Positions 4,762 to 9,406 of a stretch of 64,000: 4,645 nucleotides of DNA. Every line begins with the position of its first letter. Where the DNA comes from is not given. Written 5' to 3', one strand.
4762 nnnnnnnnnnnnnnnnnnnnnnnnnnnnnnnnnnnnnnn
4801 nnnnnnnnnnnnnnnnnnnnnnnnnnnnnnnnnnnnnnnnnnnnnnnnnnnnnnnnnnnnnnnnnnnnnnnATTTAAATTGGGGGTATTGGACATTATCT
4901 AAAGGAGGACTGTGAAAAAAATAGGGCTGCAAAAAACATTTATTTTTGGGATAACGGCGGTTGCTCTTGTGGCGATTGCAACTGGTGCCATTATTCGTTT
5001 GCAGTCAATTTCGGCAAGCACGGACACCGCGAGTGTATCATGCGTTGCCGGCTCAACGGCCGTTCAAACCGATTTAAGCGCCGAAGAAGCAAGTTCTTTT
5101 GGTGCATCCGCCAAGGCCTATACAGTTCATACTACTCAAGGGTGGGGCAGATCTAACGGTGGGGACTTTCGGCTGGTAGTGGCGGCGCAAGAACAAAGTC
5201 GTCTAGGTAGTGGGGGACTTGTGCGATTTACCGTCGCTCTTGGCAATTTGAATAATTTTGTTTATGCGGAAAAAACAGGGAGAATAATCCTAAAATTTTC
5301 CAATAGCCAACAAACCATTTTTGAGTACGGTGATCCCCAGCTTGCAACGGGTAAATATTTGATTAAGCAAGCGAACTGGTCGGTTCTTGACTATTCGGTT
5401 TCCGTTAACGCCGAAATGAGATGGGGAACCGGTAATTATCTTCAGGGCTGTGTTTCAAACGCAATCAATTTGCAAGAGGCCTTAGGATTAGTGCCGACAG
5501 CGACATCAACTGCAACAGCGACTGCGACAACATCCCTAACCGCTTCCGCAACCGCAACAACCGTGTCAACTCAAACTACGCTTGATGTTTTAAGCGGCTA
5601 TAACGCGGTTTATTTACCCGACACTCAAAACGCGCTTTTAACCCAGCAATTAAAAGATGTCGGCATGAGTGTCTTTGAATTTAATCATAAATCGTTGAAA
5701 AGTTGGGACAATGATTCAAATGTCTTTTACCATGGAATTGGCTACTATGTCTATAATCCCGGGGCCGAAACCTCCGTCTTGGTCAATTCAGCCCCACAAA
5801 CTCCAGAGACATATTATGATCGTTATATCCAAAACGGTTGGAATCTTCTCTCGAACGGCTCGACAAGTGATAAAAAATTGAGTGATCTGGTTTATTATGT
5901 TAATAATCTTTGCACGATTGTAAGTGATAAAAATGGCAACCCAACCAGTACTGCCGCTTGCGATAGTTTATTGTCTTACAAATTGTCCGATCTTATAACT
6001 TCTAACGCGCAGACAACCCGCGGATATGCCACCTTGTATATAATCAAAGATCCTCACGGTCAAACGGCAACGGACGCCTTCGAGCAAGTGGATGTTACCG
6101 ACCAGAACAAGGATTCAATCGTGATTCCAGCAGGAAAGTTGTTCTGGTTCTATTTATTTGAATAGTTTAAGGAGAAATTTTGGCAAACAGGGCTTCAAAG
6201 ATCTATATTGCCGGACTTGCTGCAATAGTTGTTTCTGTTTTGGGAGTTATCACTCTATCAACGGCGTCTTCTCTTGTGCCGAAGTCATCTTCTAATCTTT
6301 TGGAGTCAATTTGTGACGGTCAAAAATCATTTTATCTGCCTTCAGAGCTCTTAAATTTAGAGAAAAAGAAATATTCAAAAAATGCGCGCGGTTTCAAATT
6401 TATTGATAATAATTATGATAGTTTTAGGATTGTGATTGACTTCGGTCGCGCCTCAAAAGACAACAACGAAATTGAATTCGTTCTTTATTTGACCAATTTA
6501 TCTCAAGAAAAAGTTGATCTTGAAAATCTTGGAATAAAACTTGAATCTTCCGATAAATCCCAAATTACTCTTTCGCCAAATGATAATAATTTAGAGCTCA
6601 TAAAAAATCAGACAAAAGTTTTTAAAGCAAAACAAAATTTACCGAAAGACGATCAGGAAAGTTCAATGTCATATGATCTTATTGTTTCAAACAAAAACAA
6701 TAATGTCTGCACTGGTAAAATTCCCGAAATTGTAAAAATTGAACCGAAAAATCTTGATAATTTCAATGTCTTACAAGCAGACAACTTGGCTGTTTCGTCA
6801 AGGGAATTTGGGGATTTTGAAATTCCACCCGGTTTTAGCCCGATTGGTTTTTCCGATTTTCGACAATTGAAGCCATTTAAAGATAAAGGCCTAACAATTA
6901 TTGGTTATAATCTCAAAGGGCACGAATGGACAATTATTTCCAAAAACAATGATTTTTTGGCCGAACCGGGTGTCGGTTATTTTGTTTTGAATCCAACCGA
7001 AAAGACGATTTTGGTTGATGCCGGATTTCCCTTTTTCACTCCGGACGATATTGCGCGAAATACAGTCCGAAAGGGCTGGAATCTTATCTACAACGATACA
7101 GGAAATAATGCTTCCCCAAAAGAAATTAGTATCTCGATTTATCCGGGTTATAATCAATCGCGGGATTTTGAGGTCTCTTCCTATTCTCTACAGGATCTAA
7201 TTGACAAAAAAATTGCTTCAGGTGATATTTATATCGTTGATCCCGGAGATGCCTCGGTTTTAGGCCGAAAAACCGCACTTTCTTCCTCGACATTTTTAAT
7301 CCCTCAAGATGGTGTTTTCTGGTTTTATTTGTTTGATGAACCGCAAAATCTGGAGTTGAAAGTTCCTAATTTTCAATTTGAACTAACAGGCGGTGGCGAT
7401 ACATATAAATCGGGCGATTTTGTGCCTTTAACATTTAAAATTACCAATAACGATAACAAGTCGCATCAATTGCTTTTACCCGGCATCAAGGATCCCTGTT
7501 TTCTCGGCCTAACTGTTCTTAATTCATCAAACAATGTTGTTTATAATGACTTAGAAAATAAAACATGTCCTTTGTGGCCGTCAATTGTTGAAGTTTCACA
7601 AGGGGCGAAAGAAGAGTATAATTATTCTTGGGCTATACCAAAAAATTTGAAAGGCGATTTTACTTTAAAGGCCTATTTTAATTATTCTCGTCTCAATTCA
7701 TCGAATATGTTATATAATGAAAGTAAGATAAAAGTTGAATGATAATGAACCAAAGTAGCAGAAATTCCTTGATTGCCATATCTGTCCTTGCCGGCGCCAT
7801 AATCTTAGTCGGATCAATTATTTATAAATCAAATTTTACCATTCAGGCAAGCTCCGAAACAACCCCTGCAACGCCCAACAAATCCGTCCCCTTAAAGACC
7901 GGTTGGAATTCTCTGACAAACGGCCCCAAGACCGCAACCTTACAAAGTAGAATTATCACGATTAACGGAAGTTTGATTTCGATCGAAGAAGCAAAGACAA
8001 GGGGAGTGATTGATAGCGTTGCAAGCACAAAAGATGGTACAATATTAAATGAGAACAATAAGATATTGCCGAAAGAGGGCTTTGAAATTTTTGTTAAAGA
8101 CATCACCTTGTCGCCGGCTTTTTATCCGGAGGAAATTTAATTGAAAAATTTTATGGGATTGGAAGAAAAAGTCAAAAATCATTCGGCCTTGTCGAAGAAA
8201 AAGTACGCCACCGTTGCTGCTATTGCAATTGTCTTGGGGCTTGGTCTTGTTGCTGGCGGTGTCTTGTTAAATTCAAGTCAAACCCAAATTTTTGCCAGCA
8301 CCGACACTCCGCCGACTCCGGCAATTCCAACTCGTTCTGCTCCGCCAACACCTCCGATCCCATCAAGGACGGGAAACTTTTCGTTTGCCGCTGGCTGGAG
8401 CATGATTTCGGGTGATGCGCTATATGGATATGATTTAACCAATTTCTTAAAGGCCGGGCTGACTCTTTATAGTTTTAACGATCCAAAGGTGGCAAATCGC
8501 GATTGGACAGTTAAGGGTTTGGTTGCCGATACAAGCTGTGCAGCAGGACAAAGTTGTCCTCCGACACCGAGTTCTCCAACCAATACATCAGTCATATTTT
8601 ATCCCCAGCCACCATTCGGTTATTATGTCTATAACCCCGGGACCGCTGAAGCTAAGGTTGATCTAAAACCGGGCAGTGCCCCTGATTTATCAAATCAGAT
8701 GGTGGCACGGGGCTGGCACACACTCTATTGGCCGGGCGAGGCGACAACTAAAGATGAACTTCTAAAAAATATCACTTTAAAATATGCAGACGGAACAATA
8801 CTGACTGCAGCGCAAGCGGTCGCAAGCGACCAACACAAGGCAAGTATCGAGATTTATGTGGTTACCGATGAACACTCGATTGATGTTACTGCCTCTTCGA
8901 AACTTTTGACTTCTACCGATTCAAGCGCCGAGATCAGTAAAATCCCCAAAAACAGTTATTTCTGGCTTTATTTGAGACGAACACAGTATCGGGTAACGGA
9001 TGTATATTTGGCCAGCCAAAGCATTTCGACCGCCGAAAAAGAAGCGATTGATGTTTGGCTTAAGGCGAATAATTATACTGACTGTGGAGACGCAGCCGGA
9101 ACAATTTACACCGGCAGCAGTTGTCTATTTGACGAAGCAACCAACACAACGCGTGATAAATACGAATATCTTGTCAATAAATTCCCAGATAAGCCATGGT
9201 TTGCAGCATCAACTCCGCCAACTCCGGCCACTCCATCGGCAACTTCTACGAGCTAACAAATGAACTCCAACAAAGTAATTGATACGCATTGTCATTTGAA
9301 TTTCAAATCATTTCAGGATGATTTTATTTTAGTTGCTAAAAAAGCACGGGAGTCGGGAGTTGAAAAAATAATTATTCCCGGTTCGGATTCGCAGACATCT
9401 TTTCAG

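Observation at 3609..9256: Tandem array of four paralogous membrane-anchored surface proteins sharing an uncharacterised C-terminal domain (a fifth copy at 38306-40825)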

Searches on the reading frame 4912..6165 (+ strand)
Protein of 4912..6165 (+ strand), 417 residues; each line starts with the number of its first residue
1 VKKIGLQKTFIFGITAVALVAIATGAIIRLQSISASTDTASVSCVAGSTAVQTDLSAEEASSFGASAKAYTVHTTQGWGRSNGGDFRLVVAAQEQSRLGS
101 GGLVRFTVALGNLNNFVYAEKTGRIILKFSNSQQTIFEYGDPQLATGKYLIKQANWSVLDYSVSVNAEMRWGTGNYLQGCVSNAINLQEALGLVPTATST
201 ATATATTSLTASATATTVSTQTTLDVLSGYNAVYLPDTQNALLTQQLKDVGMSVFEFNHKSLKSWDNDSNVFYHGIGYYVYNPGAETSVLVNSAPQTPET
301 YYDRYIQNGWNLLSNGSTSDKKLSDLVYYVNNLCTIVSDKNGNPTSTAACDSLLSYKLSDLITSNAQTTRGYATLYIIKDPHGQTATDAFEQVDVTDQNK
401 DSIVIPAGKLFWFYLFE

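Call 3: search_protein_families(library=pfam, proteins=[window:4912-6165:+], max_evalue=1)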
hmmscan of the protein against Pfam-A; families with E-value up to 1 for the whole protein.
window:4912-6165:+ (417 aa): 1 family
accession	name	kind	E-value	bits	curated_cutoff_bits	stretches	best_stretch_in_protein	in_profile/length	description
PF18696.7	SMP_C2CD2L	-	0.19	12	26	1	26-74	36-84/152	Synaptotagmin-like, mitochondrial and lipid-binding domain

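Call 15: search_protein_families(library=ncbifam, proteins=[window:4912-6165:+], max_evalue=1)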
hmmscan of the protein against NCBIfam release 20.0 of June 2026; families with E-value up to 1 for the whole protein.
window:4912-6165:+ (417 aa): 0 families

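Call 72: search_solved_structures(query=A9, max_evalue=1)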
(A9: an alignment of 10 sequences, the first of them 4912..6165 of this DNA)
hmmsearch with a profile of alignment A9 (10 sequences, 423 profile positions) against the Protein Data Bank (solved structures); distinct sequences matched with E-value up to 1: 0.

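Call 82: find_related_loci(query=A9, collection=viral_contigs, flank=8000)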
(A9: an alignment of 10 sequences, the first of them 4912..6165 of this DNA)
Query A9 (417 aa) in viral_contigs; peptide patterns used: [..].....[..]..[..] (x = any residue, [..] = any of these).
2 stretches matched a pattern, but none encodes a relative of the query by tblastn (E <= 1e-3).

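Call 99: find_homologous_proteins(query=A9, max_evalue=0.001)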
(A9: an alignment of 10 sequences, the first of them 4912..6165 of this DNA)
Query A9 (10 sequences) (417 aa, profile of the alignment): 14 proteins with E <= 0.001 among 8000 candidates.
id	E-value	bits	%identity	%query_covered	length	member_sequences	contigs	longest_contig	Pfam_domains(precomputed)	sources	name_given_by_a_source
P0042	5.2e-154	531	27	100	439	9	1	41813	-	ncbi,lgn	-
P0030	1.6e-151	523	100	100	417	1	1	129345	-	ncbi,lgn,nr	ncbi:MAG: hypothetical protein NTZ65_03860 [Candidatus Berkelbacteria bacterium]|nr:hypothetical pro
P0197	4.8e-119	416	33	100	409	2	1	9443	-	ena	-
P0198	1.7e-118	414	31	55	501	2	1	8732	PF00404.25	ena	-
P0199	3.3e-118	413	35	47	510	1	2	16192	PF00404.25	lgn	-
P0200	6.8e-116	406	29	100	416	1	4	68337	-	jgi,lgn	jgi:hypothetical protein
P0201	4.3e-111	390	33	100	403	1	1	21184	-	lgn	-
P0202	7.3e-107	376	43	46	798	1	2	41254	PF07691.18,PF10528.15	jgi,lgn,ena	-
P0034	1.7e-97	345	40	50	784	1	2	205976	PF07691.18,PF10528.15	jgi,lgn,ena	jgi:hypothetical protein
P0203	3.8e-85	304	36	52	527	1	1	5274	-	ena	-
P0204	2.5e-65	239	33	57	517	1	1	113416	-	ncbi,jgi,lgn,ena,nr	ncbi:MAG: hypothetical protein OEV37_03800 [Candidatus Berkelbacteria bacterium]|nr:hypothetical pro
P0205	2.0e-62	230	35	54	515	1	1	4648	-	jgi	-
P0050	5.4e-56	208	36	47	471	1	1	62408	-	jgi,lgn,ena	-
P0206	2.6e-55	206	36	54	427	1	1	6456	-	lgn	-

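Call 100: search_protein_families(library=pfam, proteins=[P0198, P0199, P0204, P0203, P0205], max_evalue=0.01)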
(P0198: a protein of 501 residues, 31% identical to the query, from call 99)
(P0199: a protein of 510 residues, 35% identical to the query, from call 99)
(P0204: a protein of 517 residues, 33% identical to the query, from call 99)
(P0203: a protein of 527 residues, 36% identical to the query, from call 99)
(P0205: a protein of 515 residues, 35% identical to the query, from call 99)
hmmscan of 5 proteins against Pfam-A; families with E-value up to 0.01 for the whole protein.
P0198 (501 aa): 3 families
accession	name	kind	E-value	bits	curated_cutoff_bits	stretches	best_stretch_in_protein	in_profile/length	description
PF00404.24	Dockerin_1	-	7.9e-08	32.8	22.9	1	218-270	2-55/57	Dockerin type I domain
PF13202.12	EF-hand_5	-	0.001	18.9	25.9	0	214-227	4-17/25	EF hand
PF00036.39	EF-hand_1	-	0.003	17.4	25.4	0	214-229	5-20/29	EF hand domain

P0199 (510 aa): 2 families
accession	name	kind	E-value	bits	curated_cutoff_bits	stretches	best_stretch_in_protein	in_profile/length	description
PF00404.24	Dockerin_1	-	6.7e-08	33.1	22.9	1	224-277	2-56/57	Dockerin type I domain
PF13202.12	EF-hand_5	-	0.0013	18.6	25.9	0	220-233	4-17/25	EF hand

P0204 (517 aa): 0 families

P0203 (527 aa): 0 families

P0205 (515 aa): 0 families

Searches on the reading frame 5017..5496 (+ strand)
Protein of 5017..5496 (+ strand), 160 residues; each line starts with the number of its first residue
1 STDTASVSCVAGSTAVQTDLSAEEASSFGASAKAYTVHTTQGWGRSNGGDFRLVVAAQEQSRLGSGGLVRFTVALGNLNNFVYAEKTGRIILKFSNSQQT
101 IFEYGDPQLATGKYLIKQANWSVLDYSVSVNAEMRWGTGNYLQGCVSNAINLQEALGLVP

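Call 77: search_protein_families(library=pfam, proteins=[window:5017-5496:+], max_evalue=1)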
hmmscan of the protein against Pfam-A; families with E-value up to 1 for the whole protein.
seq(160 aa): 0 families

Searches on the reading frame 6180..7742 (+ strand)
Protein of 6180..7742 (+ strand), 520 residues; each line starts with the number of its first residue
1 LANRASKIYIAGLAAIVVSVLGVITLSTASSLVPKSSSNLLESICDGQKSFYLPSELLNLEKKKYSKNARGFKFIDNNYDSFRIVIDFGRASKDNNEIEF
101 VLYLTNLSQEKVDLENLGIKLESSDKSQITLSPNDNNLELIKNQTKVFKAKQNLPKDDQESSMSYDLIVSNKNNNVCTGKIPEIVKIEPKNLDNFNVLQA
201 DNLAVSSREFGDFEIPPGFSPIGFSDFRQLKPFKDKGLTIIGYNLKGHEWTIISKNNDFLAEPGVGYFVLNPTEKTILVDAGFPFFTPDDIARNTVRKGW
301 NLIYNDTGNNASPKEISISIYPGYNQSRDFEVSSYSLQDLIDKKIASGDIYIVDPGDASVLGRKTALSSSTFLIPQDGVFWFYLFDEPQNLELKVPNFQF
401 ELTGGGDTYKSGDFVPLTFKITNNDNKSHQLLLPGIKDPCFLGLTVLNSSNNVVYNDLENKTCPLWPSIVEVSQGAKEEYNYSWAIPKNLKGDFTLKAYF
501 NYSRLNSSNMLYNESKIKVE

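Call 3: search_protein_families(library=pfam, proteins=[window:6180-7742:+], max_evalue=1)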
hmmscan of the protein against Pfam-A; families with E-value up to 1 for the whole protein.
window:6180-7742:+ (520 aa): 2 families
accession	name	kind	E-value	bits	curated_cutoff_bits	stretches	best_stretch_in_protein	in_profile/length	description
PF12690.13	BsuPI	-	0.00032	21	22.9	1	405-501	4-97/101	Intracellular proteinase inhibitor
PF02883.26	Alpha_adaptinC2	-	0.063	14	27.6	1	80-145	9-74/111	Adaptin C-terminal domain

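Call 15: search_protein_families(library=ncbifam, proteins=[window:6180-7742:+], max_evalue=1)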
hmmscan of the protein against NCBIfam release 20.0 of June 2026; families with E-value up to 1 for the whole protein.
window:6180-7742:+ (520 aa): 1 family
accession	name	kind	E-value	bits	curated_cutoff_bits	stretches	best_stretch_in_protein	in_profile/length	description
NF006325.0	PRK08541.1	subfamily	0.076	12.8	210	1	89-185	67-166/221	flagellin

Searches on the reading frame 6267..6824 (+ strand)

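Call 77: search_protein_families(library=pfam, proteins=[window:6267-6824:+], max_evalue=1)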
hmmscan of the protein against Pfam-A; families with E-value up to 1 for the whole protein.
seq(186 aa): 1 family
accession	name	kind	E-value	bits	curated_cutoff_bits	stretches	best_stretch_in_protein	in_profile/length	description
PF02883.26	Alpha_adaptinC2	-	0.012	16.3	27.6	1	51-117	9-75/111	Adaptin C-terminal domain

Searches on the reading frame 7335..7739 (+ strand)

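Call 77: search_protein_families(library=pfam, proteins=[window:7335-7739:+], max_evalue=1)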
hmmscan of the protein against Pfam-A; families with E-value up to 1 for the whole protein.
seq(135 aa): 2 families
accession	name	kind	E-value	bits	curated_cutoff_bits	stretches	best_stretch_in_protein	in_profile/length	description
PF12690.13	BsuPI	-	0.0063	16.9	22.9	1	20-116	4-97/101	Intracellular proteinase inhibitor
PF23509.1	MSMEG_3727_PQQ-assoc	-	0.13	12.1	27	1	32-62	69-99/152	MSMEG_3727, PQQ-associated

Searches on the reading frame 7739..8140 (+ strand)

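Call 3: search_protein_families(library=pfam, proteins=[window:7739-8140:+], max_evalue=1)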
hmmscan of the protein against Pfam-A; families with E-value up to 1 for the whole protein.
window:7739-8140:+ (133 aa): 0 families

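Call 15: search_protein_families(library=ncbifam, proteins=[window:7739-8140:+], max_evalue=1)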
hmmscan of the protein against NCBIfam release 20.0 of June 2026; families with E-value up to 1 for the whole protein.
window:7739-8140:+ (133 aa): 1 family
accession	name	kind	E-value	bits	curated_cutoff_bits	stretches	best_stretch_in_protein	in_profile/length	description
TIGR01683.1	thiS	equivalog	0.091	13.1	37.45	1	73-116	1-45/64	sulfur carrier protein ThiS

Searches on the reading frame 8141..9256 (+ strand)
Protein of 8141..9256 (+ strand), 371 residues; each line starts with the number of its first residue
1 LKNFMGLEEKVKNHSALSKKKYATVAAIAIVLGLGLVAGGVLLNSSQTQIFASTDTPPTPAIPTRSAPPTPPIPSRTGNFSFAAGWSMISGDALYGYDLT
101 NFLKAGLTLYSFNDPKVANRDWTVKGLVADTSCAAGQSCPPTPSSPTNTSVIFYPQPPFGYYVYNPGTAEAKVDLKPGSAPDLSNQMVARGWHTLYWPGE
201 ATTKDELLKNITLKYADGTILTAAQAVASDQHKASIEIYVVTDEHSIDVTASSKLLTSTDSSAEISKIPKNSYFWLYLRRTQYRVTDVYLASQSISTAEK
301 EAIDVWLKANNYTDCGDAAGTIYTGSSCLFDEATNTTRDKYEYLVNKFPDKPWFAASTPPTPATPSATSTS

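Call 3: search_protein_families(library=pfam, proteins=[window:8141-9256:+], max_evalue=1)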
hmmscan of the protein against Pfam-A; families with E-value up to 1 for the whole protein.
window:8141-9256:+ (371 aa): 0 families

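Call 15: search_protein_families(library=ncbifam, proteins=[window:8141-9256:+], max_evalue=1)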
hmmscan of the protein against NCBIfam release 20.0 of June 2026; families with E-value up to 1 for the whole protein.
window:8141-9256:+ (371 aa): 0 families

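Call 35: find_related_loci(query=A4, collection=genome_contigs, flank=10000)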
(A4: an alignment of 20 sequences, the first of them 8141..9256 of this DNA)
Query A4 (371 aa) in genome_contigs; peptide patterns used: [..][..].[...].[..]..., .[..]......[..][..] (x = any residue, [..] = any of these).
38 stretches matched a pattern; 6 encode a relative of the query (tblastn E <= 1e-3); 5 distinct loci.
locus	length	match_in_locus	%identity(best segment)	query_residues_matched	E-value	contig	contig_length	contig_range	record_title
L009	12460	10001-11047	45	1-353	2e-91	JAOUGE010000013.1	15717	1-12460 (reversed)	MAG: Candidatus Berkelbacteria bacterium isolate 4_1_July_SF_Bin64 4_1_July_SF_Bin64_scaffold_1234_c2, whole genome shot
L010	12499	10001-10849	40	1-293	3e-59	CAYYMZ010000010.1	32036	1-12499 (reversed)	MAG TPA_asm: uncultured Candidatus Saccharibacteria bacterium isolate SRP178699_co1_616 genome assembly, contig: NODE_14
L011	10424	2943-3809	37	9-291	3e-54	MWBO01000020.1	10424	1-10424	MAG: candidate division WS2 bacterium ADurb.Bin280 BWY43_contig000020, whole genome shotgun sequence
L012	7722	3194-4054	37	7-286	4e-52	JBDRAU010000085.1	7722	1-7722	MAG: bacterium isolate MEGAHIT-group-1.1015 k141_12314904, whole genome shotgun sequence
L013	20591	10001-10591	35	76-288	5e-36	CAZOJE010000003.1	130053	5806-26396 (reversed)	MAG TPA_asm: uncultured Candidatus Saccharibacteria bacterium isolate SRP216815_co1_184 genome assembly, contig: NODE_16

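Call 81: find_related_loci(query=A4, collection=viral_contigs, flank=8000)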
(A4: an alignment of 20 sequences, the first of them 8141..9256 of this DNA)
Query A4 (371 aa) in viral_contigs; peptide patterns used: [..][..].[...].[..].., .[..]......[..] (x = any residue, [..] = any of these).
81 stretches matched a pattern, but none encodes a relative of the query by tblastn (E <= 1e-3).

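Call 84: find_related_loci(query=A4, collection=metagenome_contigs, flank=7000)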
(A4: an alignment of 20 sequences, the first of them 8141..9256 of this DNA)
Query A4 (371 aa) in metagenome_contigs; peptide patterns used: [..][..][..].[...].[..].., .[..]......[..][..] (x = any residue, [..] = any of these).
175 stretches matched a pattern; 24 encode a relative of the query (tblastn E <= 1e-3); 24 distinct loci.
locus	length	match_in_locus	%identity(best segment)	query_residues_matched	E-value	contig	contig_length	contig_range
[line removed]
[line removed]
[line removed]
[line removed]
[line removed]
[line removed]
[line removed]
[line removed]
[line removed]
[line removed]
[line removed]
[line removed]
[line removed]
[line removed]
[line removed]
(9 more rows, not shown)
